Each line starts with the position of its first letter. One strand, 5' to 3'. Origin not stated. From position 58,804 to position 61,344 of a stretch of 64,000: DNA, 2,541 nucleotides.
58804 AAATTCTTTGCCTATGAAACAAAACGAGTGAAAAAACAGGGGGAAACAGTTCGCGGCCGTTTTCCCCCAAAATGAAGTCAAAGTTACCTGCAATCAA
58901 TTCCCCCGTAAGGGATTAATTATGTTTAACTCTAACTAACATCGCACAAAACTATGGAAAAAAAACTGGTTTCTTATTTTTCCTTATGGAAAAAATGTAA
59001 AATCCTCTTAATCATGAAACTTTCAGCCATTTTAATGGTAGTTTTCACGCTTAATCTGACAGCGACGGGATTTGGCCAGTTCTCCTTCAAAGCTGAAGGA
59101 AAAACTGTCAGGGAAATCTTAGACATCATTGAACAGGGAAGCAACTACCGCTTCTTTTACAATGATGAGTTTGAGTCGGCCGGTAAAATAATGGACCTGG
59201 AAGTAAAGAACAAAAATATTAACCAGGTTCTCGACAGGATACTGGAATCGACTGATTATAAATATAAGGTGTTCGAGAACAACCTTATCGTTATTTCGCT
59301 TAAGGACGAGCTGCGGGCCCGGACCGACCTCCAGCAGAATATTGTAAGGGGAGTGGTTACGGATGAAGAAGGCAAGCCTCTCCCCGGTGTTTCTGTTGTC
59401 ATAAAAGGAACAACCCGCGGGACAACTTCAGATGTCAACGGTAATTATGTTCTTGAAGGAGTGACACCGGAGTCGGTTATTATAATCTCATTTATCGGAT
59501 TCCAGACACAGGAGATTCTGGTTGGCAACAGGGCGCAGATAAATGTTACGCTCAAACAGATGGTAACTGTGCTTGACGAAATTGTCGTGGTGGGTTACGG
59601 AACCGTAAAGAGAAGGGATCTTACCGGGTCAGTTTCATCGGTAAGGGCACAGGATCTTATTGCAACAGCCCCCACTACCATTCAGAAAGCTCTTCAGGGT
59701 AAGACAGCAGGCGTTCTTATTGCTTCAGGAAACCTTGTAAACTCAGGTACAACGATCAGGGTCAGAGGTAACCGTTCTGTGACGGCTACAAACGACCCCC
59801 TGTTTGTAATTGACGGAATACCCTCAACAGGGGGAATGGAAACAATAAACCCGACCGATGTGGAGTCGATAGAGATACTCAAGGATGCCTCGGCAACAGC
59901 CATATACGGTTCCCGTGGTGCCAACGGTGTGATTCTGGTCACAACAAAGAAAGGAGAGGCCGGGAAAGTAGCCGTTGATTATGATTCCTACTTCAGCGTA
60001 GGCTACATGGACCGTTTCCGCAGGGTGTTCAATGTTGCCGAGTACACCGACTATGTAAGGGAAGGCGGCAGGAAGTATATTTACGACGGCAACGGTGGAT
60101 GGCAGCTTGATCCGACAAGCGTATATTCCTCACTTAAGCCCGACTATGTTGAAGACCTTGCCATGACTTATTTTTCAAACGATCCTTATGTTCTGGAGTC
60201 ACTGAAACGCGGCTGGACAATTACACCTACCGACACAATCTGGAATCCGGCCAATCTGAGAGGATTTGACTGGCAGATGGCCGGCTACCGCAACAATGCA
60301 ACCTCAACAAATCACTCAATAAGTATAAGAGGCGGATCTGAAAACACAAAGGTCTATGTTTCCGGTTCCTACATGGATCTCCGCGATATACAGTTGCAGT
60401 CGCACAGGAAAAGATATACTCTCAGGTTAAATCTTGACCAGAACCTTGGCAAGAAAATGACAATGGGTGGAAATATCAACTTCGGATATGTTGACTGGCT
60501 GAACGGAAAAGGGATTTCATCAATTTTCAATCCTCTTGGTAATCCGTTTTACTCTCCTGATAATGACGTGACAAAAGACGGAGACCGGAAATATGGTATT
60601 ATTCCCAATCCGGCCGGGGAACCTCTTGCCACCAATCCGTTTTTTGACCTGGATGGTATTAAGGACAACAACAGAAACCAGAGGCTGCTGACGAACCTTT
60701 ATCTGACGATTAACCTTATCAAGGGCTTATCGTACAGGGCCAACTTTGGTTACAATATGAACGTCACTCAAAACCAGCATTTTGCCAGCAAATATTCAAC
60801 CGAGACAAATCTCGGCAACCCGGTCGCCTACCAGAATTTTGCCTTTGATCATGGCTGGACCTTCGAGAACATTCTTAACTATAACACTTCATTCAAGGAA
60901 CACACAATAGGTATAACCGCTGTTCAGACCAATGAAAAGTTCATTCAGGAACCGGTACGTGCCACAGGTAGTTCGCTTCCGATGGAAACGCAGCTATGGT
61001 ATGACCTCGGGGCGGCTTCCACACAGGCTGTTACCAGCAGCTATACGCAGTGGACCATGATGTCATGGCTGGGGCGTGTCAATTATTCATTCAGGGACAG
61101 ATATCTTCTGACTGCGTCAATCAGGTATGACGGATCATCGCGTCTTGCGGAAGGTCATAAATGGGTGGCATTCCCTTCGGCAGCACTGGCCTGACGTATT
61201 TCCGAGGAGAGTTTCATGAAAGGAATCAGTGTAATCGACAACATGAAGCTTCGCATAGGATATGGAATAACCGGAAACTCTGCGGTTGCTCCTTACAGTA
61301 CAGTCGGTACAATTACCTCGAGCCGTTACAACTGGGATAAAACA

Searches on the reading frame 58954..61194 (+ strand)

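Call 6: search_protein_families(library=pfam, proteins=[window:58954-61194:+], max_evalue=0.001)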
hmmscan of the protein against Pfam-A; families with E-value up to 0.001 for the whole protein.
window:58954-61194:+ (746 aa): 4 families
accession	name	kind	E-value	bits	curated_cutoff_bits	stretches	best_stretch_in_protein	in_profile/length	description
PF07715.20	Plug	-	8.2e-19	68.5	23.9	1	220-326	2-107/107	TonB-dependent Receptor Plug Domain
PF13715.12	CarbopepD_reg_2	-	2.7e-17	63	32.2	1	131-212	1-88/88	CarboxypepD_reg-like domain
PF13620.12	CarboxypepD_reg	-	1.1e-13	51.7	32.3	1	131-200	2-81/82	Carboxypeptidase regulatory-like domain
PF07660.19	STN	-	5.6e-08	32.9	28.4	1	67-116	3-51/52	Secretin and TonB N terminus short domain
